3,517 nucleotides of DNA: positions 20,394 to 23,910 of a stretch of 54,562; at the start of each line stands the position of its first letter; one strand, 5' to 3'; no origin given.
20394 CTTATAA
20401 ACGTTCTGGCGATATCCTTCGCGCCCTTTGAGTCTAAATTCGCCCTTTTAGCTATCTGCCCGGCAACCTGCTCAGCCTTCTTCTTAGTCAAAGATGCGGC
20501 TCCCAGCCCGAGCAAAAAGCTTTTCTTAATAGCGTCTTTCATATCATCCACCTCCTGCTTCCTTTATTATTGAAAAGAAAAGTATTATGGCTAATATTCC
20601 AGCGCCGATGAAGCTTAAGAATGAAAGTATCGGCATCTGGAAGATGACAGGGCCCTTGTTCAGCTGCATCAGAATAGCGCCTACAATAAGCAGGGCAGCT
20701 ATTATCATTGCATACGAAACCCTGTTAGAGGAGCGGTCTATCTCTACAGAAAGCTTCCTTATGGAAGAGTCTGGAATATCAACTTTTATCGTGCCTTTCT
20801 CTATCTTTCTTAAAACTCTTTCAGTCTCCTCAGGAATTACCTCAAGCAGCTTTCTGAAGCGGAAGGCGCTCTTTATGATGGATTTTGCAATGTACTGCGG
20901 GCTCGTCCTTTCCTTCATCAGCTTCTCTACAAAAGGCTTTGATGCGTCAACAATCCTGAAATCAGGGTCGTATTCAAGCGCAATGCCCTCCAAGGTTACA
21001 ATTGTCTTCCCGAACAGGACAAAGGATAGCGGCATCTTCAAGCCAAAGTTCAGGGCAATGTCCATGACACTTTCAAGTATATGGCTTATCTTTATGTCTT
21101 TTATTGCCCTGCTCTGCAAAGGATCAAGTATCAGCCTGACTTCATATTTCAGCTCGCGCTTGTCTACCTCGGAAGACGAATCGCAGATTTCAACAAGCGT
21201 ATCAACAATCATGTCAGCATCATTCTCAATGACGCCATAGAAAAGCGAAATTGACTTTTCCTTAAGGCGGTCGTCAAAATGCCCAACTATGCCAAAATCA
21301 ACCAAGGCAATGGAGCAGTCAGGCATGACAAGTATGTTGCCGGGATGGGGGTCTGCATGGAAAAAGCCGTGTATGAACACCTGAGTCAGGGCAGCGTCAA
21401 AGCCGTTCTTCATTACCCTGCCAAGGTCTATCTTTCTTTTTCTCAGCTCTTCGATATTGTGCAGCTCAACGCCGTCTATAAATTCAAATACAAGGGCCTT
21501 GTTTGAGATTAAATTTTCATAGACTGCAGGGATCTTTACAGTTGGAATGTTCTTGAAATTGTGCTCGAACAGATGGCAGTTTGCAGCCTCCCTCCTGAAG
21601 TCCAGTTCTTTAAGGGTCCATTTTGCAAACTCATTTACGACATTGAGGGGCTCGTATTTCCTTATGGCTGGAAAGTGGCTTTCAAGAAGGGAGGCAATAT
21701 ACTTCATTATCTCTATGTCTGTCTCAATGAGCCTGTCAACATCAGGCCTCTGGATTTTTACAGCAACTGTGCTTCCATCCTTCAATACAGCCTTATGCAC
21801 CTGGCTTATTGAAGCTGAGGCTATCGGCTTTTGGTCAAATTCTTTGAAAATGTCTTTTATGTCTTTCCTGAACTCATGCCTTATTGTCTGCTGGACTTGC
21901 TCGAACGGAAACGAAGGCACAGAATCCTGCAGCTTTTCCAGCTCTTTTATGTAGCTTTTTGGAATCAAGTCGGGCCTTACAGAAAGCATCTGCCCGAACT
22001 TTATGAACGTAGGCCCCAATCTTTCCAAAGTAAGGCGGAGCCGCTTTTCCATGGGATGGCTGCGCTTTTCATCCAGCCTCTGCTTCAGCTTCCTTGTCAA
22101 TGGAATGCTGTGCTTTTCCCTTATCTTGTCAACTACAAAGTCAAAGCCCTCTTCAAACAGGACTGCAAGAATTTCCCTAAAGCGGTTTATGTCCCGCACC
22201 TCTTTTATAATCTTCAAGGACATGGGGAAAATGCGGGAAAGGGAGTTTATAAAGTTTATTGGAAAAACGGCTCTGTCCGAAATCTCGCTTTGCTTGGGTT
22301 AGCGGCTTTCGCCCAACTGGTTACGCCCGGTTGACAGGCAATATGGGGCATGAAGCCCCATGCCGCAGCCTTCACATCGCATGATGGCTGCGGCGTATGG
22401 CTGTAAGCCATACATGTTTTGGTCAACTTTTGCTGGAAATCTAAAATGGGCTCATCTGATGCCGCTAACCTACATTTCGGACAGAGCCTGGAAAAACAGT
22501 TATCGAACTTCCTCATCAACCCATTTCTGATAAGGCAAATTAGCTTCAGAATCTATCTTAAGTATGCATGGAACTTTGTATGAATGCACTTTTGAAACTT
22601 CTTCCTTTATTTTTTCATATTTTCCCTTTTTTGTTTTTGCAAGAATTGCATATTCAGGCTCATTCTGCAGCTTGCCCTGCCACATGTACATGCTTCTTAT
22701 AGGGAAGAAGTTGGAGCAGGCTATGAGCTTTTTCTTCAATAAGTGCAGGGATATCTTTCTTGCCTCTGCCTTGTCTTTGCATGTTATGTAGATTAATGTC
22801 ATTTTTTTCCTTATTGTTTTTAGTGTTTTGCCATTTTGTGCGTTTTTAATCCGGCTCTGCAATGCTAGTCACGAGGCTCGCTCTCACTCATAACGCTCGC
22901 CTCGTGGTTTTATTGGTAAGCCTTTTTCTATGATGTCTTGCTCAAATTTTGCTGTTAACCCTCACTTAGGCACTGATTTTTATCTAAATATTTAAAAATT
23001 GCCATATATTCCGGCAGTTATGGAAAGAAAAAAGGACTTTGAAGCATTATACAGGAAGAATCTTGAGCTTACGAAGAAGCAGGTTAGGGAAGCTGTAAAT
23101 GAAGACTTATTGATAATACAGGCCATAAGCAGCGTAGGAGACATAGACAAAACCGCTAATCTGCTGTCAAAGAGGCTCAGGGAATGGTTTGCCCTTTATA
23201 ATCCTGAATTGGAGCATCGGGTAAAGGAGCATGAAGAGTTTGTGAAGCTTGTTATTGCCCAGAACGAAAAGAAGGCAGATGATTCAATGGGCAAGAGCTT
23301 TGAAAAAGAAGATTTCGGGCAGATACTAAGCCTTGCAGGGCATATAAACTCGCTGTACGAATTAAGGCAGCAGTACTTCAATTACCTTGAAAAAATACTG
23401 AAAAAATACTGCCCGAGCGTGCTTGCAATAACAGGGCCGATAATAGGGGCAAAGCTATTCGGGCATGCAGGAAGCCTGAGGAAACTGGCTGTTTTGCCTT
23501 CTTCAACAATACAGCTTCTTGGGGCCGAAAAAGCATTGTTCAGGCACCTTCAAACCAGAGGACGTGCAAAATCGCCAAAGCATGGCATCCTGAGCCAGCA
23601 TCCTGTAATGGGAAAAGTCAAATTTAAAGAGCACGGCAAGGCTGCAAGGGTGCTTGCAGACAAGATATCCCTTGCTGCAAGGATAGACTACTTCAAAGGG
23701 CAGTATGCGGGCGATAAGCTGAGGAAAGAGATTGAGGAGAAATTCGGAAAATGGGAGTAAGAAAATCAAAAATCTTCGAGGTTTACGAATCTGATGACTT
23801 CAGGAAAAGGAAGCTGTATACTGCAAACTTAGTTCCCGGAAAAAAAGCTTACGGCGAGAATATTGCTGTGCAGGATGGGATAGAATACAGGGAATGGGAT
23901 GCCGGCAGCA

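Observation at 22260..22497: Archetypal copy of a structured MITE-like element: perfect 15-bp termini, 9-bp target-site duplication and a multi-hairpin core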

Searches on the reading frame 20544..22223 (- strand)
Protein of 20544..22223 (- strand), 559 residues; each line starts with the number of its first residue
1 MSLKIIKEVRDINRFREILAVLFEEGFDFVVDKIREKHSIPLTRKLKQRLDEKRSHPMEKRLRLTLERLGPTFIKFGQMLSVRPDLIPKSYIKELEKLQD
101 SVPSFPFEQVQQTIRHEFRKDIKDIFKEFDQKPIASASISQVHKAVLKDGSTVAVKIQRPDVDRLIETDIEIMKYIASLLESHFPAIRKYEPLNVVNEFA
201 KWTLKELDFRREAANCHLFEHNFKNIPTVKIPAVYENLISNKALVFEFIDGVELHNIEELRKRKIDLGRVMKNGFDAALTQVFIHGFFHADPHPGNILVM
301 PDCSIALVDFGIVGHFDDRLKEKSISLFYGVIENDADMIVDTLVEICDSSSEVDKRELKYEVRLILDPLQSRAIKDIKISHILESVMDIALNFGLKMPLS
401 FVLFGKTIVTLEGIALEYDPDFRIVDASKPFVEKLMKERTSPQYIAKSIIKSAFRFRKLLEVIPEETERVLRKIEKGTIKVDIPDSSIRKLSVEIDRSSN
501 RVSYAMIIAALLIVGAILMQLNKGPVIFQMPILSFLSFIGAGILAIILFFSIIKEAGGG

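Call 16: find_encoding_contigs(protein=window:20544-22223:-, flank=10000, max_places=10)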
Protein window:20544-22223:- (559 aa): 6 contigs read that carry it; 3 places shown.
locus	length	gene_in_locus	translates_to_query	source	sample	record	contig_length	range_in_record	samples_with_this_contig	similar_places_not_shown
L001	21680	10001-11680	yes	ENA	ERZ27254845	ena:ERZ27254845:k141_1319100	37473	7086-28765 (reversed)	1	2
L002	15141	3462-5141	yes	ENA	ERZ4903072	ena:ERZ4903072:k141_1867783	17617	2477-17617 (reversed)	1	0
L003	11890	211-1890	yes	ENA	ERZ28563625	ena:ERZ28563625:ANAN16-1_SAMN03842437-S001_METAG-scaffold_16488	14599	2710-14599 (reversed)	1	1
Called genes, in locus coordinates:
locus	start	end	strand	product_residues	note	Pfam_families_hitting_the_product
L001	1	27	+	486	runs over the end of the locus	PF00578:AhpC-TSA, PF08534:Redoxin, PF00085:Thioredoxin, PF13905:Thioredoxin_8, PF11376:DUF3179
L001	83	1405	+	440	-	PF00342:PGI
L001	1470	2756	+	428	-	PF02812:ELFV_dehydrog_N, PF00208:ELFV_dehydrog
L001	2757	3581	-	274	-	PF01261:AP_endonuc_2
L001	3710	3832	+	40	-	-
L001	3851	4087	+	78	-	PF00462:Glutaredoxin, PF13417:GST_N_3 (weak)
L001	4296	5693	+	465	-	PF00224:PK, PF02887:PK_C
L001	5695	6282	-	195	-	PF01174:SNO, PF03575:Peptidase_S51 (weak), PF07685:GATase_3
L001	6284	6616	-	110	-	-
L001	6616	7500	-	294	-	PF01680:SOR_SNZ, PF05690:ThiG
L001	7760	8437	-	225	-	PF01269:Fibrillarin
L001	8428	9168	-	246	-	PF01798:Nop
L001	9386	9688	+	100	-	PF03091:CutA1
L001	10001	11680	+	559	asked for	PF03109:ABC1, PF27536:UbiB_helical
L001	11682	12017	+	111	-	-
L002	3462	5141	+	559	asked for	PF03109:ABC1, PF27536:UbiB_helical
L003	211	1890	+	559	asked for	PF03109:ABC1, PF27536:UbiB_helical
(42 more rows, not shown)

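Call 17: search_protein_families(library=pfam, proteins=[window:20544-22223:-])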
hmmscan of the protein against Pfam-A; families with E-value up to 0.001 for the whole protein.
window:20544-22223:- (559 aa): 2 families
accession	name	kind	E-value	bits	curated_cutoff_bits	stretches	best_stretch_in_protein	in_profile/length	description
PF03109.22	ABC1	-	2.2e-81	273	22.9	1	97-341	1-242/244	ABC1 atypical kinase-like domain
PF00069.31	Pkinase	-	3.3e-05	23.9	31.7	1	225-319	59-151/263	Protein kinase domain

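Call 45: find_homologous_proteins(query=window:20544-22223:-, max_evalue=1e-60)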
Query window:20544-22223:- (559 aa): 7108 proteins with E <= 1e-60 among 8000 candidates; the best 120 are listed.
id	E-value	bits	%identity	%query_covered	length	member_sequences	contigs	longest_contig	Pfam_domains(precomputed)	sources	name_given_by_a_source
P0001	0.0e+0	1211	100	100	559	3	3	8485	PF27536.1,PF03109.23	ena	-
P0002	1.2e-246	838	67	99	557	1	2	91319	PF07714.24,PF00069.32,PF27536.1,PF03109.23,PF06176.17,PF01163.29,PF01636.30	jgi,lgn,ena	jgi:ubiquinone biosynthesis protein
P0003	1.6e-242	824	66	99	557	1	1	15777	PF00069.32,PF27536.1,PF03109.23,PF06176.17,PF01163.29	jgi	-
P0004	8.6e-239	812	65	99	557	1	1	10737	PF27536.1,PF03109.23,PF06176.17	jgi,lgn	-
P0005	2.5e-236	804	63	99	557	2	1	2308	PF00069.32,PF27536.1,PF03109.23,PF06176.17,PF01163.29,PF01636.30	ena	-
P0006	5.3e-236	803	65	99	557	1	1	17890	PF27536.1,PF03109.23,PF06176.17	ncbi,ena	-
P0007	5.2e-227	773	62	99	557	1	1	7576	PF27536.1,PF03109.23,PF01163.29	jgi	jgi:ubiquinone biosynthesis protein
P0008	2.4e-225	768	63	99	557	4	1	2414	PF00069.32,PF27536.1,PF03109.23,PF01163.29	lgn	-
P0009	4.0e-224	764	62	99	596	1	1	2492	PF27536.1,PF03109.23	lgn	-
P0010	1.2e-222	759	61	99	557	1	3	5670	PF27536.1,PF03109.23,PF01163.29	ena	-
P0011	7.6e-222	756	63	96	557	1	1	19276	PF27536.1,PF03109.23,PF01163.29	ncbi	ncbi:MAG: AarF/ABC1/UbiB kinase family protein [Candidatus Woesearchaeota archaeon]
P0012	1.0e-221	756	62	99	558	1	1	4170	PF00069.32,PF27536.1,PF03109.23,PF01163.29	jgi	-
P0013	2.4e-221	755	61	99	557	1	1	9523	PF27536.1,PF03109.23,PF01163.29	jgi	jgi:ubiquinone biosynthesis protein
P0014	4.1e-221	754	63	99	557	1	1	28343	PF27536.1,PF03109.23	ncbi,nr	ncbi:hypothetical protein HYW19_00260 [Candidatus Woesearchaeota archaeon]|nr:hypothetical protein [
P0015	4.4e-221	754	62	99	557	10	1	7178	PF27536.1,PF03109.23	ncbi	-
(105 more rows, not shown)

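Call 46: find_encoding_contigs(protein=P0002, flank=10000, max_places=4)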
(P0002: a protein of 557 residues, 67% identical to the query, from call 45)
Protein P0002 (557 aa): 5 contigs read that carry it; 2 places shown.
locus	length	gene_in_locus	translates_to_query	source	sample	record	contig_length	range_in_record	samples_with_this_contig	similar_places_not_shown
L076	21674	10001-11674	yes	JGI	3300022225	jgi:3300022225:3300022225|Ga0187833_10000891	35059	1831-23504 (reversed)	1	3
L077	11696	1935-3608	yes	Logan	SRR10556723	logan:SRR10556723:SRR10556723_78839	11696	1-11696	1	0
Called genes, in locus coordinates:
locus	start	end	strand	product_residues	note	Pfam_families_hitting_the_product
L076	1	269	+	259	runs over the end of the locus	PF00226:DnaJ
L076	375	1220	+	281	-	-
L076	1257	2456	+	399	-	-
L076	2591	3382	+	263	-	PF01048:PNP_UDP_1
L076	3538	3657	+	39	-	-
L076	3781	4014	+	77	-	PF00462:Glutaredoxin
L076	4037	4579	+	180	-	-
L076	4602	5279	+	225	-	-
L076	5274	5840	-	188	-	PF01174:SNO, PF03575:Peptidase_S51, PF07685:GATase_3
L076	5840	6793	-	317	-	PF01680:SOR_SNZ, PF05690:ThiG (faint)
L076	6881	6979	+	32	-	-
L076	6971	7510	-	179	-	PF18967:PycTM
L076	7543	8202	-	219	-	PF01269:Fibrillarin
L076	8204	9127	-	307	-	PF01798:Nop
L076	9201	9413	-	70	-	-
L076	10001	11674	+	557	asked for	PF03109:ABC1, PF01163:RIO1 (faint), PF00069:Pkinase (faint), PF01636:APH (faint), PF07714:PK_Tyr_Ser-Thr (faint), PF06176:WaaY (weak), PF27536:UbiB_helical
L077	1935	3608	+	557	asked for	PF03109:ABC1, PF01163:RIO1 (faint), PF00069:Pkinase (faint), PF01636:APH (faint), PF07714:PK_Tyr_Ser-Thr (faint), PF06176:WaaY (weak), PF27536:UbiB_helical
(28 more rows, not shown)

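Call 47: find_encoding_contigs(protein=P0003, flank=10000, max_places=4)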
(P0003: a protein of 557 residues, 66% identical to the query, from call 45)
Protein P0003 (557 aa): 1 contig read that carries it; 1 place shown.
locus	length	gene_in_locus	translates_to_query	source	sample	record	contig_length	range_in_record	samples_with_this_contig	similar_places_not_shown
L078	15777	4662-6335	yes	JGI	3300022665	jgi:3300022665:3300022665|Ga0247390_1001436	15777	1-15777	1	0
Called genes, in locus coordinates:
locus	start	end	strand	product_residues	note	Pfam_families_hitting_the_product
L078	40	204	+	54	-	-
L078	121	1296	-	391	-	-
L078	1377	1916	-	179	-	PF18967:PycTM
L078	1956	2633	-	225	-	PF01269:Fibrillarin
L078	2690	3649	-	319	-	PF01798:Nop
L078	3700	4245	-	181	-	-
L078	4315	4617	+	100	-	PF03091:CutA1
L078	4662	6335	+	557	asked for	PF03109:ABC1, PF01163:RIO1 (weak), PF00069:Pkinase (weak), PF06176:WaaY (weak), PF27536:UbiB_helical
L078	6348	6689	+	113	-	-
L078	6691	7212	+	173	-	PF04307:YdjM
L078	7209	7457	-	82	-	-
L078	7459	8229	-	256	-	PF00696:AA_kinase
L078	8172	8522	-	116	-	PF00892:EamA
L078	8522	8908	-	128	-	PF00892:EamA (weak)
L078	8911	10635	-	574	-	PF02355:SecD_SecF_C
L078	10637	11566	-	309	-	PF02355:SecD_SecF_C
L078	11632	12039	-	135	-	PF07884:VKOR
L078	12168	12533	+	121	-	-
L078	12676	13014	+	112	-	-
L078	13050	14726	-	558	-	PF01656:CbiA (weak), PF06418:CTP_synth_N, PF00117:GATase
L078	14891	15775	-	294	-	?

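Call 54: find_encoding_contigs(protein=P0014, flank=10000, max_places=3)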
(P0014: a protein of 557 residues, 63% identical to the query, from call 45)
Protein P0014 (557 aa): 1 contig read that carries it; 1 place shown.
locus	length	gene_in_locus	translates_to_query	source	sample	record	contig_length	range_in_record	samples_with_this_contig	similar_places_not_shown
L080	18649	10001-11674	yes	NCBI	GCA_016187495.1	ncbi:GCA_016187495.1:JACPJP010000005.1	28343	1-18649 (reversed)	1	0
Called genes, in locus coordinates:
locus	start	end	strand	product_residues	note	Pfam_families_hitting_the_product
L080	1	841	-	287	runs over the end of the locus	PF00892:EamA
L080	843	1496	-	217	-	PF00834:Ribul_P_3_epim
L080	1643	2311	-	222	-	PF01269:Fibrillarin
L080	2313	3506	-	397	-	PF07690:MFS_1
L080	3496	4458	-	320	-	PF01798:Nop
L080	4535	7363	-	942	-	PF07705:CARDB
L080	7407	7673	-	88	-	-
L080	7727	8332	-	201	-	-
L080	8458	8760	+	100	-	PF03091:CutA1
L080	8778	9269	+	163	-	-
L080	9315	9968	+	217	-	PF13489:Methyltransf_23 (weak), PF13847:Methyltransf_31 (weak), PF08242:Methyltransf_12, PF13649:Methyltransf_25 (weak)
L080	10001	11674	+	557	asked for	PF03109:ABC1, PF27536:UbiB_helical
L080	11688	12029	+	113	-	-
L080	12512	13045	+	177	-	PF04307:YdjM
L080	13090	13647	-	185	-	PF01909:NTP_transf_2 (weak), PF18765:Polbeta (weak)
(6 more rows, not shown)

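Call 55: find_encoding_contigs(protein=P0006, flank=10000, max_places=3)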
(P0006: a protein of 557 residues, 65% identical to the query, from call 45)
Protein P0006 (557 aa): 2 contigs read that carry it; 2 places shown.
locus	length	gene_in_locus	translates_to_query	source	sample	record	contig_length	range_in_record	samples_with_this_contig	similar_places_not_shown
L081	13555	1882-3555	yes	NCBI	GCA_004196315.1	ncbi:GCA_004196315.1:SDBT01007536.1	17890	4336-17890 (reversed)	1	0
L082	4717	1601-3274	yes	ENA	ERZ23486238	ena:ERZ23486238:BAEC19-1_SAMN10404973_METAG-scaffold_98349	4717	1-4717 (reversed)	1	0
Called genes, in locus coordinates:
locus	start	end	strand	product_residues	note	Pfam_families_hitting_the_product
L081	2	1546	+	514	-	?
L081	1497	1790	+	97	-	-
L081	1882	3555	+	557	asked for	PF03109:ABC1, PF06176:WaaY (weak), PF27536:UbiB_helical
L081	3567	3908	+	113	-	-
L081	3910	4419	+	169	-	PF04307:YdjM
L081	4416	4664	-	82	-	-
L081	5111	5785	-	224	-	PF00696:AA_kinase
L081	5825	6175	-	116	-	PF00892:EamA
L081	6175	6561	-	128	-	PF00892:EamA (weak)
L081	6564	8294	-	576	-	PF02355:SecD_SecF_C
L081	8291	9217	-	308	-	PF03176:MMPL (weak), PF02355:SecD_SecF_C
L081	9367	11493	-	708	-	PF13087:AAA_12 (faint), PF00580:UvrD-helicase, PF13245:AAA_19, PF01443:Viral_helicase1 (weak), PF13361:UvrD_C, PF13538:UvrD_C_2 (faint), PF00570:HRDC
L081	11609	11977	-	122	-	-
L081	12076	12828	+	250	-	PF01978:TrmB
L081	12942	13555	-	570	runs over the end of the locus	PF01656:CbiA (faint), PF06418:CTP_synth_N, PF00117:GATase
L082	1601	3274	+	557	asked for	PF03109:ABC1, PF06176:WaaY (weak), PF27536:UbiB_helical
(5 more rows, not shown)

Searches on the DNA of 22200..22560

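Call 10: search_rna_families(source=window, start=22200, end=22560, threshold=evalue, max_evalue=10, show_alignments=3)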
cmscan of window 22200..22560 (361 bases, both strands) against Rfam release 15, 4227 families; matches with E-value up to 10: 3.
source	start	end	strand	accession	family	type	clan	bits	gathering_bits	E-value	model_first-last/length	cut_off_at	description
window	22347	22442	+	RF03039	Peptidase-S11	Cis-reg;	-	20.8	34.8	0.28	1-84/84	no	Peptidase-S11 RNA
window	22353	22403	-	RF01996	mir-995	Gene; miRNA;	-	20.3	72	0.14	1-88/88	no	mir-995 microRNA precursor family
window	22347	22393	-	RF01754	radC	Cis-reg;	-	11.8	40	5.4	40-84/149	no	radC RNA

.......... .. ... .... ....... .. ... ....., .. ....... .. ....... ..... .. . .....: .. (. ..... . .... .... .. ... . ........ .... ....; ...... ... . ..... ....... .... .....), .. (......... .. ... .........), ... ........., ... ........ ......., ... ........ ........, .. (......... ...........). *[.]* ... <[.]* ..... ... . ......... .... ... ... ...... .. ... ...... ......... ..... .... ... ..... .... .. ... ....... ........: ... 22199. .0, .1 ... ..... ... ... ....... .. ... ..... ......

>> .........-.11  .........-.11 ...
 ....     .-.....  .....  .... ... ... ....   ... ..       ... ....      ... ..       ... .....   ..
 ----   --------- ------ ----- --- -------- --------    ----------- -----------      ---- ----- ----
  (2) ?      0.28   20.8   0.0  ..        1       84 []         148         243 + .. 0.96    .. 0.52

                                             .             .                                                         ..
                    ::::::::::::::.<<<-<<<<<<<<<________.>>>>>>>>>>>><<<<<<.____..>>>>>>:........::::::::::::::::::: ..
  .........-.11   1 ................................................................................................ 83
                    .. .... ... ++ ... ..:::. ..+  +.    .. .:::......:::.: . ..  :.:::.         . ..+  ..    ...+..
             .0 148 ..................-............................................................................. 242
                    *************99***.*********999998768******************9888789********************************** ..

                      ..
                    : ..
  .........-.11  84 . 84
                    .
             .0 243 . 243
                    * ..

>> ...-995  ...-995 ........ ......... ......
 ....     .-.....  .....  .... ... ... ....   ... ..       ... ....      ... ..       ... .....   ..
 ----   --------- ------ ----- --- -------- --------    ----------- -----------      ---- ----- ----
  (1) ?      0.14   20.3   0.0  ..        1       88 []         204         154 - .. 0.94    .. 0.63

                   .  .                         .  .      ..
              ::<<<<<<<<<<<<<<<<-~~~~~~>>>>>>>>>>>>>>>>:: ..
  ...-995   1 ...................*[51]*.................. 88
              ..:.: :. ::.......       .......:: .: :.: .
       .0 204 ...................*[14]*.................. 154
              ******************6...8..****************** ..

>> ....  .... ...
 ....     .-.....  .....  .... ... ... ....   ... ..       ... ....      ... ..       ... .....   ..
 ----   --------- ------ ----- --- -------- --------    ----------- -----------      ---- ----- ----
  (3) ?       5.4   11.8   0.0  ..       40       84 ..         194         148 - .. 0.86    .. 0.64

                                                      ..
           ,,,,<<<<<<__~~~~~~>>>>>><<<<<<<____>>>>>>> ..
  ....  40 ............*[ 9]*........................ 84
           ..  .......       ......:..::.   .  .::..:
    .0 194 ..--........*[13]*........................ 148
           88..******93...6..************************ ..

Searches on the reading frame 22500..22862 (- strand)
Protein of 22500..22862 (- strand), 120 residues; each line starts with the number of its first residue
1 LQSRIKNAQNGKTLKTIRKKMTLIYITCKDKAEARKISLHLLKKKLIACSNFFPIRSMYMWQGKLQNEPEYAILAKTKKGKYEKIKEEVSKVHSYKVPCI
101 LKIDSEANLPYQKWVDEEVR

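Call 17: search_protein_families(library=pfam, proteins=[window:22500-22862:-])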
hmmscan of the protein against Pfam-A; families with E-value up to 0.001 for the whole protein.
window:22500-22862:- (120 aa): 1 family
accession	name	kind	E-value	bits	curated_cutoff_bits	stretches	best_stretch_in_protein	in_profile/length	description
PF03091.20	CutA1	-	1.3e-30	105.6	22.4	1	23-118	2-99/99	CutA1 divalent ion tolerance protein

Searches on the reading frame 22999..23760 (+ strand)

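Call 17: search_protein_families(library=pfam, proteins=[window:22999-23760:+])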
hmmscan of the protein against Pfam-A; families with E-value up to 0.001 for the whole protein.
window:22999-23760:+ (253 aa): 1 family
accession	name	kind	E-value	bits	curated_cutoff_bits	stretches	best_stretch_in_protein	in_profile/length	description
PF01798.23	Nop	-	1.6e-53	182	25.4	2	93-249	72-226/228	snoRNA binding domain, fibrillarin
